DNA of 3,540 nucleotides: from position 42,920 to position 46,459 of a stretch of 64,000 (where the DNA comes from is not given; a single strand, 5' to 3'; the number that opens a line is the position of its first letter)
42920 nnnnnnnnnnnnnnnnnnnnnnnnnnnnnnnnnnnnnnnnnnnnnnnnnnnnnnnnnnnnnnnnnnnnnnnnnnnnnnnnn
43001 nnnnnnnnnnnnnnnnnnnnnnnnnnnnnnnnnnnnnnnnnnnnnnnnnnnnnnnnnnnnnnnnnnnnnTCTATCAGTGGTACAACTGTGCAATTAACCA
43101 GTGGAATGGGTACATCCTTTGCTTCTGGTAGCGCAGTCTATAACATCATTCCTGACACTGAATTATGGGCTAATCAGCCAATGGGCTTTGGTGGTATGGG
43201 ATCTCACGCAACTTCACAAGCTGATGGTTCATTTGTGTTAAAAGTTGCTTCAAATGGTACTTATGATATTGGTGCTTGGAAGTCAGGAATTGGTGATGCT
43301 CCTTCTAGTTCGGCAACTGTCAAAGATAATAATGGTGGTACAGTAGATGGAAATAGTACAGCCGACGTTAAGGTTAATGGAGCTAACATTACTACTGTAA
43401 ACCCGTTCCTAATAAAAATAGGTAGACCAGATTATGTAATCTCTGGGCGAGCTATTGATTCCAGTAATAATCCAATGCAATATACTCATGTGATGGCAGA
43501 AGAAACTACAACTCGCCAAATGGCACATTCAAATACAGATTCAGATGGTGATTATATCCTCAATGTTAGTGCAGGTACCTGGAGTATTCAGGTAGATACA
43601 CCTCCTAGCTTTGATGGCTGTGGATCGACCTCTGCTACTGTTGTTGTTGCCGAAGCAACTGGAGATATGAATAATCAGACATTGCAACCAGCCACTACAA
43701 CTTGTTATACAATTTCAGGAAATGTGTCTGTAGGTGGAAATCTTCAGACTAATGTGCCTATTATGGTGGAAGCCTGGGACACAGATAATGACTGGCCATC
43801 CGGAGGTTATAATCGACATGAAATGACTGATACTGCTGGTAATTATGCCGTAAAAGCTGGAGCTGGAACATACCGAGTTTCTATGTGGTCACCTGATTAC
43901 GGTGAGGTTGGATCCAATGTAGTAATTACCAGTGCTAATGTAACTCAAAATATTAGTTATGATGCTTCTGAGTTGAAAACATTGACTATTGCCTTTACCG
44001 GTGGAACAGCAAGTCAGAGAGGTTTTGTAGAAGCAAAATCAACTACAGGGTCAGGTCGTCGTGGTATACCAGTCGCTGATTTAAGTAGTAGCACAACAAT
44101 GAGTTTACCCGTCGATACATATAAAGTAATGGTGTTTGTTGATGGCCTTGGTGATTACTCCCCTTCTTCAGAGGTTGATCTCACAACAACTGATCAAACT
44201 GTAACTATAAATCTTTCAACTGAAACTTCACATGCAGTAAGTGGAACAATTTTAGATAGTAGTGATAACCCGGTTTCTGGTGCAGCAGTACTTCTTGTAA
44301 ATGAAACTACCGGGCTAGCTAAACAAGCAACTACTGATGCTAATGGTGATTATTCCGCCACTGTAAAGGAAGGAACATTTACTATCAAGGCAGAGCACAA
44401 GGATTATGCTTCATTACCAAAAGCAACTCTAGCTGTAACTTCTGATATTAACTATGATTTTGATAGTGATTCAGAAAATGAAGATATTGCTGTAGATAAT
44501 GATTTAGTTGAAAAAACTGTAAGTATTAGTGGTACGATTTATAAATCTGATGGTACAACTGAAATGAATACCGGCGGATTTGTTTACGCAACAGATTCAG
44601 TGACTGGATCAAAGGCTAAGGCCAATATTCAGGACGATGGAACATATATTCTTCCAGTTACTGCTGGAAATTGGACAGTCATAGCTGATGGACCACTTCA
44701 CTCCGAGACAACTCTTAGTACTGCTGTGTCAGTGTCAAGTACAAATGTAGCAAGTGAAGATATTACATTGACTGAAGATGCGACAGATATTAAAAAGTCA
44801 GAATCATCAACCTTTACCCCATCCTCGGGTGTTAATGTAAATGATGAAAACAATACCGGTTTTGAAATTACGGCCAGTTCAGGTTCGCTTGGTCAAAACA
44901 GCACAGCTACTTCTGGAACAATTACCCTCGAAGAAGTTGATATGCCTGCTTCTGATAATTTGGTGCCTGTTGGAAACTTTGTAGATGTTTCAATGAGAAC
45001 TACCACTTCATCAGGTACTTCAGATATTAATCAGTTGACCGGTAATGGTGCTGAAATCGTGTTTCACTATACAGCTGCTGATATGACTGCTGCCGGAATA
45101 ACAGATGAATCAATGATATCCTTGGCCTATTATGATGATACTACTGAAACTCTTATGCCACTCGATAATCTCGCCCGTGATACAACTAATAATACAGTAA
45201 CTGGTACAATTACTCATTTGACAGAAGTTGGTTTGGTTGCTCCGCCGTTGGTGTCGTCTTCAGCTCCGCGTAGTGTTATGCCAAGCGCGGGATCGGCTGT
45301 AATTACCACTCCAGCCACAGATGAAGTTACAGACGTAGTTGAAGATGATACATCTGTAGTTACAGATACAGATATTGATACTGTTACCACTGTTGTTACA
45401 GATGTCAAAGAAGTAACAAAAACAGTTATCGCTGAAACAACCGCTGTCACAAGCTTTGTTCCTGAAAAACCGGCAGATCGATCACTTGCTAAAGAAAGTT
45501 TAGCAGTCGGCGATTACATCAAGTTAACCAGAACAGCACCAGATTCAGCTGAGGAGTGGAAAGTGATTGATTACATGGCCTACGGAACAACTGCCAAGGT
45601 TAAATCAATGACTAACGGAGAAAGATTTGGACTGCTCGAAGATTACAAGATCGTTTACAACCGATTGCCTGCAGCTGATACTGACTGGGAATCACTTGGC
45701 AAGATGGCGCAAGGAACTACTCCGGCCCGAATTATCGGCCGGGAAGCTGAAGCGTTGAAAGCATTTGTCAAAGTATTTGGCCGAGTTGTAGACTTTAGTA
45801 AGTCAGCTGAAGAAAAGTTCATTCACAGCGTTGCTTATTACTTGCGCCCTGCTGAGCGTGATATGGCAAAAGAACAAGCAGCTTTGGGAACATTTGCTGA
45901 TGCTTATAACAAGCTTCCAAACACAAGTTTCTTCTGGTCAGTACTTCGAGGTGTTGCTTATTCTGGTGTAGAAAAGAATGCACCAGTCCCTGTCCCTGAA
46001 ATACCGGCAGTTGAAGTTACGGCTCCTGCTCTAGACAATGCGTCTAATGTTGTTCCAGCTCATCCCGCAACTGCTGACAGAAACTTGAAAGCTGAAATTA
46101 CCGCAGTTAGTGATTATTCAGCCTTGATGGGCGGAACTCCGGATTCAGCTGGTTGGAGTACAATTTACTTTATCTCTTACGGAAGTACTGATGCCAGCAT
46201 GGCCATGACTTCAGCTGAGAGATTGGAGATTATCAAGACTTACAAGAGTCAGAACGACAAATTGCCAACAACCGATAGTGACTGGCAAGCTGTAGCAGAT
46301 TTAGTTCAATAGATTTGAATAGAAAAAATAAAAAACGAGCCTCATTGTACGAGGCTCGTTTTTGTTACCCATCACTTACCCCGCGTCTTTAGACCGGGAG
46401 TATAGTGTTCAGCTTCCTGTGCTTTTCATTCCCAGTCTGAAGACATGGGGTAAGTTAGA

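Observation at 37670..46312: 2880-aa secreted giant protein: lamin-tail domain, stacked Ig/CarbopepD_reg-like domains, a Gly/Met-rich linker and a C-terminal triple repeat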

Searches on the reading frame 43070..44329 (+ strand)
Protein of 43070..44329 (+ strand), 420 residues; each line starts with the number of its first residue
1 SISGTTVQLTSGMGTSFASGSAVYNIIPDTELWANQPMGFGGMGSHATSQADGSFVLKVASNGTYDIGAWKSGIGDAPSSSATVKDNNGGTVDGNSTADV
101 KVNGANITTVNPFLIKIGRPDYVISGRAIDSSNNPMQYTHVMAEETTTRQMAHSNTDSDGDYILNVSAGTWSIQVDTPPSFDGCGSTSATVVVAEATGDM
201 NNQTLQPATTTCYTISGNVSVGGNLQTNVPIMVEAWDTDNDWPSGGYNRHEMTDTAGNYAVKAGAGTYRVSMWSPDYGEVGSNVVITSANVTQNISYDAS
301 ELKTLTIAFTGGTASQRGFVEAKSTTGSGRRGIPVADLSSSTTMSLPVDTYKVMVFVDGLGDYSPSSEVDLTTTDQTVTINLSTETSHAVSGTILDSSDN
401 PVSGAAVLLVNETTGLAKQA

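Call 11: search_protein_families(library=pfam, proteins=[window:43070-44329:+], max_evalue=1)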
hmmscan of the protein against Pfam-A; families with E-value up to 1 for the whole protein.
window:43070-44329:+ (420 aa): 8 families
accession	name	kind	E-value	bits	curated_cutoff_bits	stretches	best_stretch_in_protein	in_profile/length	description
PF13620.12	CarboxypepD_reg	-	1.5e-21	76.9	32.3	4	124-197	2-73/82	Carboxypeptidase regulatory-like domain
PF13715.12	CarbopepD_reg_2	-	1.4e-09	38.3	32.2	1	124-176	1-51/88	CarboxypepD_reg-like domain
PF08400.16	phage_tail_N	-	0.00037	21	26.6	1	123-176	4-65/134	Prophage tail fibre N-terminal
PF07210.18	DUF1416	-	0.0038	17.5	23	0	375-414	5-45/97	Protein of unknown function (DUF1416)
PF14686.12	fn3_3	-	0.039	14.2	24.4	0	50-85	32-68/75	Polysaccharide lyase family 4, domain II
PF23194.1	NOMO_5th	-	0.053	14.4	27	0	138-178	18-59/89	NOMO fifth transthyretin-like domain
PF19222.5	Noda_Vmethyltr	-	0.11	12.7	30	1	238-303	6-72/148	Nodavirus Vmethyltransferase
PF24907.1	SIBA-E_N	-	0.12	12.8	28.1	0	215-250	40-75/119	Integrin beta-like protein A-E, N-terminal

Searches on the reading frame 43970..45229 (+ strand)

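Call 11: search_protein_families(library=pfam, proteins=[window:43970-45229:+], max_evalue=1)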
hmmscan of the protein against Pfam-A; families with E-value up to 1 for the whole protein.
window:43970-45229:+ (420 aa): 6 families
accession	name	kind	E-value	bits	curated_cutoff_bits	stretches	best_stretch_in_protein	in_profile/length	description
PF13620.12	CarboxypepD_reg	-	1.8e-16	60.7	32.3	2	90-158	2-71/82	Carboxypeptidase regulatory-like domain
PF07210.18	DUF1416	-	2.4e-08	34.2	23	2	75-144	5-75/97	Protein of unknown function (DUF1416)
PF17210.9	SdrD_B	-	0.00036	21.1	29.7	1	95-170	17-91/112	SdrD B-like domain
PF08400.16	phage_tail_N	-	0.0075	16.7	26.6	1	89-159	4-80/134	Prophage tail fibre N-terminal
PF11974.14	bMG3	-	0.024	15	34.9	1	74-133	2-59/103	Bacterial alpha-2-macroglobulin MG3 domain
PF23194.1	NOMO_5th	-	0.21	12.5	27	0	103-144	17-59/89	NOMO fifth transthyretin-like domain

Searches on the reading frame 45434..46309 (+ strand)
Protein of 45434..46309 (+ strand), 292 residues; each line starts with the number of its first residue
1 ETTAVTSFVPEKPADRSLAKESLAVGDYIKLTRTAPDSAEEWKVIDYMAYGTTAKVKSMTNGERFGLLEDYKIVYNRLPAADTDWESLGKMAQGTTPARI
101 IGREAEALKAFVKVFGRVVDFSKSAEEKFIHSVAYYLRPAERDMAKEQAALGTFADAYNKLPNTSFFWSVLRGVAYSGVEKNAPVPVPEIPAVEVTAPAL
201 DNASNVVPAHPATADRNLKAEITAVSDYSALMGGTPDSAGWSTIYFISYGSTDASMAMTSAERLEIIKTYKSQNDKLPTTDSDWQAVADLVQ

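Call 11: search_protein_families(library=pfam, proteins=[window:45434-46309:+], max_evalue=1)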
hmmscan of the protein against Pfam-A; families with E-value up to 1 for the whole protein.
window:45434-46309:+ (292 aa): 0 families

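Call 12: find_homologous_proteins(query=window:45434-46309:+, max_evalue=0.001)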
Query window:45434-46309:+ (292 aa): 1 proteins with E <= 0.001 among 2625 candidates.
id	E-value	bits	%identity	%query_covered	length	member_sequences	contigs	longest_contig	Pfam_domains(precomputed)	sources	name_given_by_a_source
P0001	6.5e-83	296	48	99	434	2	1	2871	-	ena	-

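Call 13: search_solved_structures(query=window:45434-46309:+, max_evalue=10)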
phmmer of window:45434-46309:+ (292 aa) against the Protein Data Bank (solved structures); distinct sequences matched with E-value up to 10: 0.

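Call 17: find_encoding_contigs(protein=P0001, flank=5000, max_places=4)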
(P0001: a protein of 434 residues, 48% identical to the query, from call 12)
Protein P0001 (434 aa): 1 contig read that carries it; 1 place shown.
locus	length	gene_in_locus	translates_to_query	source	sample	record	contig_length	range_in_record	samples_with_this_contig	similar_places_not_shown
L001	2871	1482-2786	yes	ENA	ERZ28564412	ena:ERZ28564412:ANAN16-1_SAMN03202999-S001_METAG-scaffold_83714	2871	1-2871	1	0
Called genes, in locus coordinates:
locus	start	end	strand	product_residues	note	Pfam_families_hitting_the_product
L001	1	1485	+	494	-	?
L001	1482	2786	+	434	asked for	-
